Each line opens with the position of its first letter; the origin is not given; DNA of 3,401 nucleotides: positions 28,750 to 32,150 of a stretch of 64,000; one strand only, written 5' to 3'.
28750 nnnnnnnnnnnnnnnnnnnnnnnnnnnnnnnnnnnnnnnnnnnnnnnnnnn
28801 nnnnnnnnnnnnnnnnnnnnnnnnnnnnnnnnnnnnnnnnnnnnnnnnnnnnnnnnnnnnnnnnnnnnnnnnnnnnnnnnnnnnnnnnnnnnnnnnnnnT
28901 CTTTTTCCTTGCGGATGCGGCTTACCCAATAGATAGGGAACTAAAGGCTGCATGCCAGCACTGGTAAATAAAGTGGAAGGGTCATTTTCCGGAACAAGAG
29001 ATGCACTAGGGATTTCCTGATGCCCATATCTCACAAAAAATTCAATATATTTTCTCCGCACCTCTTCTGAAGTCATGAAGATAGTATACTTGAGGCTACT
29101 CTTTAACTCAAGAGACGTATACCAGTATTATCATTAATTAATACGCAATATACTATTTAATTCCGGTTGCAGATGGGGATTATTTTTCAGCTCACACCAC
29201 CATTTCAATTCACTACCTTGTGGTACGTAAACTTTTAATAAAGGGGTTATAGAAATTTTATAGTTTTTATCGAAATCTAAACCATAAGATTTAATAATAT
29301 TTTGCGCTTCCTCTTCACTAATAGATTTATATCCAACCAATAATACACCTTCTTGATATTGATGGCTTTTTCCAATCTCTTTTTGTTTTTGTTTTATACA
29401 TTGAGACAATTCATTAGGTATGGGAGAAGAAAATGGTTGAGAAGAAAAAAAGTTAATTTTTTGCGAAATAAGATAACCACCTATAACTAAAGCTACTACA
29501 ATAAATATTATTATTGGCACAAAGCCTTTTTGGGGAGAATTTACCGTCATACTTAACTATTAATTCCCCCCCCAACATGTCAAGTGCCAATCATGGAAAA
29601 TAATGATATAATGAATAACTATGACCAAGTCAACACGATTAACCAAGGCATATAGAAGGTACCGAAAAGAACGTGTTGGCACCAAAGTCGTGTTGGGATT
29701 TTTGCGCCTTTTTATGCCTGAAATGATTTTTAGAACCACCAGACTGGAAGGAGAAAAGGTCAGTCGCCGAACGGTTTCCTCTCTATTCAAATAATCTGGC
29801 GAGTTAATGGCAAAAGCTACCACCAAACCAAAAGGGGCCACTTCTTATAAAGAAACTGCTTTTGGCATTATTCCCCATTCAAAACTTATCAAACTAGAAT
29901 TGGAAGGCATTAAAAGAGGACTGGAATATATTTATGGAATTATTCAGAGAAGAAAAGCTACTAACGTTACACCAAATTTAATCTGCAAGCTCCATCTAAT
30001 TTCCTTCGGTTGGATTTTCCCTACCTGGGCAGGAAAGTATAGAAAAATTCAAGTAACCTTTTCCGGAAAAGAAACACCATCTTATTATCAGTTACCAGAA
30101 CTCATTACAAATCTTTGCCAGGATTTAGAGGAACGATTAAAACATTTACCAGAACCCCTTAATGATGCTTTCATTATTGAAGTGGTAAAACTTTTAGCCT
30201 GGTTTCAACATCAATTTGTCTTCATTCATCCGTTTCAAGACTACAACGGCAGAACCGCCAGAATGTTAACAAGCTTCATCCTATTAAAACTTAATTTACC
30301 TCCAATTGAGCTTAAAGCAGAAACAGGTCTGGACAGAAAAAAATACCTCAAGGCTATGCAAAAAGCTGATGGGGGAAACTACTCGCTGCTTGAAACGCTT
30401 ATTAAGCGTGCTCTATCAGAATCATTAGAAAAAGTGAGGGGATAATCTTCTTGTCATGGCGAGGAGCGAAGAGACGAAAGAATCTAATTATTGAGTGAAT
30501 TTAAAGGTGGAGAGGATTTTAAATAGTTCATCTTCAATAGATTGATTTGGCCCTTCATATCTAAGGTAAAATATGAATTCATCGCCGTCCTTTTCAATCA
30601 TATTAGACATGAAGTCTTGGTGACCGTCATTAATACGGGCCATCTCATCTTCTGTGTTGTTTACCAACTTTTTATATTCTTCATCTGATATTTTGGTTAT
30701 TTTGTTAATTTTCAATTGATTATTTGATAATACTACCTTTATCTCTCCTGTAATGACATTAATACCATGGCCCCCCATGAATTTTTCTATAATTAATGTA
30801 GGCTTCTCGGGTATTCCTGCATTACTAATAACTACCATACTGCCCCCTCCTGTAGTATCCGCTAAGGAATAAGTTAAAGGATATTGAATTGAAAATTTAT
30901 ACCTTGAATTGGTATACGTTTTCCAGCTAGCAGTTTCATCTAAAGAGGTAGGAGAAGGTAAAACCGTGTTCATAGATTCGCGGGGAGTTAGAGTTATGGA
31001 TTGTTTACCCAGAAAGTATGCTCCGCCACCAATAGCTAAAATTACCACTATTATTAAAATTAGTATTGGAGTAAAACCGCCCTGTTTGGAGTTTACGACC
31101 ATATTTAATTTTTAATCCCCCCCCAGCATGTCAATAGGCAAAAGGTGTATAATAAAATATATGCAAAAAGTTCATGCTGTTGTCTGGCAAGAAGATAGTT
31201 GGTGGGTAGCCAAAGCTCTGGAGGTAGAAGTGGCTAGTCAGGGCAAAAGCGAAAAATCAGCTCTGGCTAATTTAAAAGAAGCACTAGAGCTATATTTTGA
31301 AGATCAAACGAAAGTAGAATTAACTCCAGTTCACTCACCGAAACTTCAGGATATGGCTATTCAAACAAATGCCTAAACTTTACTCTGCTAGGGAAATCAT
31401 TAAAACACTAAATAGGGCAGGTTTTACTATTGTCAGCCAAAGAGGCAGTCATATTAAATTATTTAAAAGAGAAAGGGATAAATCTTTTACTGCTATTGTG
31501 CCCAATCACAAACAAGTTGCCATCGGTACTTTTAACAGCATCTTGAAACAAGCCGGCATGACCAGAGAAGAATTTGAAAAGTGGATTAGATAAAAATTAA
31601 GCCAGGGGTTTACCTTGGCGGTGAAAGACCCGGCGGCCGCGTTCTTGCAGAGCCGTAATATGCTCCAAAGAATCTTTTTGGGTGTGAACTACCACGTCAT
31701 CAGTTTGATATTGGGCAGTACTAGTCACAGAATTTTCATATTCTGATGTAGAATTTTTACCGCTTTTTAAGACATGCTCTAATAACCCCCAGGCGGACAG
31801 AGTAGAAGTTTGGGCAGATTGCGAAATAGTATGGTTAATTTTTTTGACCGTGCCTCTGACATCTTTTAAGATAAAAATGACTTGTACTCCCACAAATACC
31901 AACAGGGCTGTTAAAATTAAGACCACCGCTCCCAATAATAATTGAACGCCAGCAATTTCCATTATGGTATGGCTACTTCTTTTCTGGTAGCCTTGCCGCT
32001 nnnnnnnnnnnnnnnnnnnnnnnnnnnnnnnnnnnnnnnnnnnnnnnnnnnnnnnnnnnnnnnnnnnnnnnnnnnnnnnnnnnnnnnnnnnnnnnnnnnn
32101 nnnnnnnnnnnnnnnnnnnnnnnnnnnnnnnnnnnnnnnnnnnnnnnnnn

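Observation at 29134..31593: Two paralogous divergent modules: prepilin-like membrane protein gene back-to-back with Fic, and with HicB-HicA; shared C-run promoter motif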

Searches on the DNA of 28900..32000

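Call 76: search_rna_families(source=window, start=28900, end=32000, threshold=evalue, max_evalue=1)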
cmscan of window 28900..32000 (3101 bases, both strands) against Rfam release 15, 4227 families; matches with E-value up to 1: 0.
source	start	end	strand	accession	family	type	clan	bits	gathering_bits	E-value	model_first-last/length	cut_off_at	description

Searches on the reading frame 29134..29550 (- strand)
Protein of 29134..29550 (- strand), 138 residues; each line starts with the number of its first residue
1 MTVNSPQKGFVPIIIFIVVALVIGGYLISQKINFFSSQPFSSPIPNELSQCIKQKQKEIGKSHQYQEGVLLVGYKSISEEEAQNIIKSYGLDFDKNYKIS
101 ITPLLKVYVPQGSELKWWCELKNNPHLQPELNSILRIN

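Call 6: search_protein_families(library=pfam, proteins=[window:29134-29550:-], max_evalue=0.1)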
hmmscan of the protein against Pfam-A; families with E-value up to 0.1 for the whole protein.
window:29134-29550:- (138 aa): 2 families
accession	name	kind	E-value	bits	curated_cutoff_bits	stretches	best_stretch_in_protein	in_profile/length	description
PF22148.1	Fervidolysin_NPro-like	-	0.00025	21.8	21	1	60-106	10-55/81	Fervidolysin N-terminal prodomain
PF17633.7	DUF5514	-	0.081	13.6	27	1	60-106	38-84/142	Family of unknown function (DUF5514)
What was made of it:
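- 29134..29550 (-): P1: a 138-aa protein with an N-terminal membrane anchor and a subtilisin-prosegment (I9)-like domain. Leader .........|F. A conserved Cys51/Cys119 pair suggests the domain lies outside the cytoplasm. Pfam Fervidolysin_NPro-like, 21.8 bits against a cut-off of 21 (call 6).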

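Call 32: search_protein_representatives(protein=window:29134-29550:-)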
Query: 138 residues. Proteins with E-value up to 0.001 (for the whole library): 62; up to 1e-10: 3; up to 1e-30: 1. The best 62 are listed.
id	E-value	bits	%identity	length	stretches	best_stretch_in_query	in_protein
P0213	1.3e-85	300.5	100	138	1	1-138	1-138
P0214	4.1e-14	69.0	45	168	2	38-136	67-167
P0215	9.5e-11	58.1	38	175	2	39-137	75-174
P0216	2.3e-09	53.7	35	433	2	27-124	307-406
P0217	8.3e-09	51.8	34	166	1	42-137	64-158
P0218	9.6e-09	51.6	31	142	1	12-128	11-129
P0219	5.3e-08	49.2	34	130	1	7-122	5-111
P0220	5.6e-08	49.2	33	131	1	40-129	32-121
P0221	6.0e-08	49.1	38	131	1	10-124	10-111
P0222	1.1e-07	48.1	35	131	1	11-136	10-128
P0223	2.6e-07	47.0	37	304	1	37-129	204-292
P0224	4.1e-07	46.3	35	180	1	30-137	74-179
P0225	4.8e-07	46.1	35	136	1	13-129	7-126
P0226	1.5e-06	44.6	38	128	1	13-133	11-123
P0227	1.7e-06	44.4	36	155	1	19-137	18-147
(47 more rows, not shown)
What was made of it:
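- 29134..29550 (-): 62 relatives in the representative library (call 32).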

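Call 42: search_protein_families(library=ncbifam, proteins=[window:29134-29550:-], max_evalue=1)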
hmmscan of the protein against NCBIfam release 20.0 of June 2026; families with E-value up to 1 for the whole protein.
window:29134-29550:- (138 aa): 0 families

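Call 80: predict_structure(alignment_id=A5)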
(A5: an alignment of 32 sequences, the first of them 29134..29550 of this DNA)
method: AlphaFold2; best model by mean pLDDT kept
length: 138 residues; sequences in the alignment: 32
mean_pLDDT: 89.0   pTM: 0.67
mean pLDDT of the five models: 89.0, 88.7, 88.0, 87.4, 86.0
residues with pLDDT >= 90: 94; 70-90: 24; 50-70: 20; < 50: 0
segments of 3 or more residues with pLDDT < 50: none
pLDDT, mean of each block of 10 residues (from residue 1): 69 94 87 58 81 95 94 97 98 94 96 97 97 89
secondary structure, 60 per line:
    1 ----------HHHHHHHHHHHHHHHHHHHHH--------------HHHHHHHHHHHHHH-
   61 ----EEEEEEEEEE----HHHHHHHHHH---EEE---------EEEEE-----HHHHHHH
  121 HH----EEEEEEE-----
elements in order: H11-31 H46-59 E65-74 H79-88 E92-94 E104-108 H114-122 E127-133
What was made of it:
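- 29134..29550 (-): The AF2 model has pLDDT 89 with a TM helix at 11-31 (call 80).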

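Call 83: fold_search(model_id=the predicted structure, library=pdb)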
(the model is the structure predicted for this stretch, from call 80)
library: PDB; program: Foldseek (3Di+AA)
matches with E <= 10: 1006; with E <= 0.001: 0
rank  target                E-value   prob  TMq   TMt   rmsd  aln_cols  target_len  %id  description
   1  1spb_P                6.6e-02  1.00  0.40  0.71   2.7        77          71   19  SUBTILISIN BPN' PROSEGMENT (77 RESIDUES) COMPLEXED WITH A MUTANT SUBTILISIN BPN' (266 RESIDUES). CRYSTAL PH 4.6. CRYST (released 1995-10-15)
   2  3kwm_B                8.4e-02  0.94  0.34  0.24   4.4        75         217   12  Crystal structure of ribose-5-isomerase A (released 2010-01-05)
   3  3kwm_A                1.0e-01  0.98  0.38  0.26   3.8        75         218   15  Crystal structure of ribose-5-isomerase A (released 2010-01-05)
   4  3cnq_P                1.2e-01  0.99  0.40  0.70   2.7        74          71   22  Prosubtilisin Substrate Complex of Subtilisin SUBT_BACAM (released 2008-05-06)
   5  4io1_B                1.2e-01  0.95  0.35  0.24   4.2        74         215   14  Crystal structure of ribose-5-isomerase A from Francisella Tularensis (released 2013-02-13)
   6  5ifm_A                1.2e-01  0.87  0.34  0.20   5.8        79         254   22  Human NONO (p54nrb) Homodimer (released 2016-11-09)
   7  6nx5_A                1.3e-01  0.93  0.36  0.53   4.4        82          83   16  Crystal structure of the RRM domain of S. pombe Puf1 in the P21 space group (released 2019-07-03)
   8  3i31                  1.3e-01  0.89  0.31  0.49   4.2        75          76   12  Hera helicase RNA binding domain is an RRM fold (released 2009-09-22)
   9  3h2v_F                1.4e-01  0.91  0.34  0.55   3.4        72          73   10  Human raver1 RRM1 domain in complex with human vinculin tail domain Vt (released 2009-07-28)
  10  9nzi_C                1.4e-01  0.77  0.32  0.20   6.4        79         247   20  NONO homodimer bound to (R)-SKBG-1 (released 2025-12-17)
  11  9fid_D                1.5e-01  0.99  0.43  0.76   2.1        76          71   12  X-ray structure of furin (PCSK3) in complex with the PC1/3 (PCSK1) prodomain mutant R78K,R80A (released 2025-09-10)
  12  3h2v_E                1.5e-01  0.96  0.36  0.58   3.2        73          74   10  Human raver1 RRM1 domain in complex with human vinculin tail domain Vt (released 2009-07-28)
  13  5mao_A                1.5e-01  0.93  0.31  0.53   3.6        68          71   13  HERA HELICASE RNA BINDING DOMAIN with TNCS in P212121 (released 2016-12-07)
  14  5ifm_F                1.5e-01  0.84  0.33  0.20   5.9        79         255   22  Human NONO (p54nrb) Homodimer (released 2016-11-09)
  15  9fid_E                1.9e-01  0.98  0.42  0.75   2.2        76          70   12  X-ray structure of furin (PCSK3) in complex with the PC1/3 (PCSK1) prodomain mutant R78K,R80A (released 2025-09-10)
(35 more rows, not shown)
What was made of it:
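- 29134..29550 (-): Best fold match is 1spb_P, probability 1.0, TM 0.71 (call 83).
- On Subtilisin prosegment / I9-like domain: The pLDDT-89 model matches 1spb_P with probability 1.0 and TM 0.71 (calls 80, 83).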

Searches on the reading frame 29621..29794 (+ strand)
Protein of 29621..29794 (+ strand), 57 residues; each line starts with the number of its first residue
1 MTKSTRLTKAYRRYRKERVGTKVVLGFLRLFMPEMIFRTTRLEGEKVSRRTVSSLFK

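Call 6: search_protein_families(library=pfam, proteins=[window:29621-29794:+], max_evalue=0.1)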
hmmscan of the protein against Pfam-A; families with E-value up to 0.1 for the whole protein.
window:29621-29794:+ (57 aa): 0 families

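Call 42: search_protein_families(library=ncbifam, proteins=[window:29621-29794:+], max_evalue=1)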
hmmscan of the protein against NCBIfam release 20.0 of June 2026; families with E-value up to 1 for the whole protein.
window:29621-29794:+ (57 aa): 1 family
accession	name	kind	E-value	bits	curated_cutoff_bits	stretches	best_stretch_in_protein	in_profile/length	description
NF051484.1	AGROH133_08824_fam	exception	0.072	13.4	120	1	22-53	21-52/126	AGROH133_08824 family phage infection protein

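Call 45: search_solved_structures(query=window:29621-29794:+, max_evalue=10, show_alignments=2)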
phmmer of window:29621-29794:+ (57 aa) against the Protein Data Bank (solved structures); distinct sequences matched with E-value up to 10: 0.
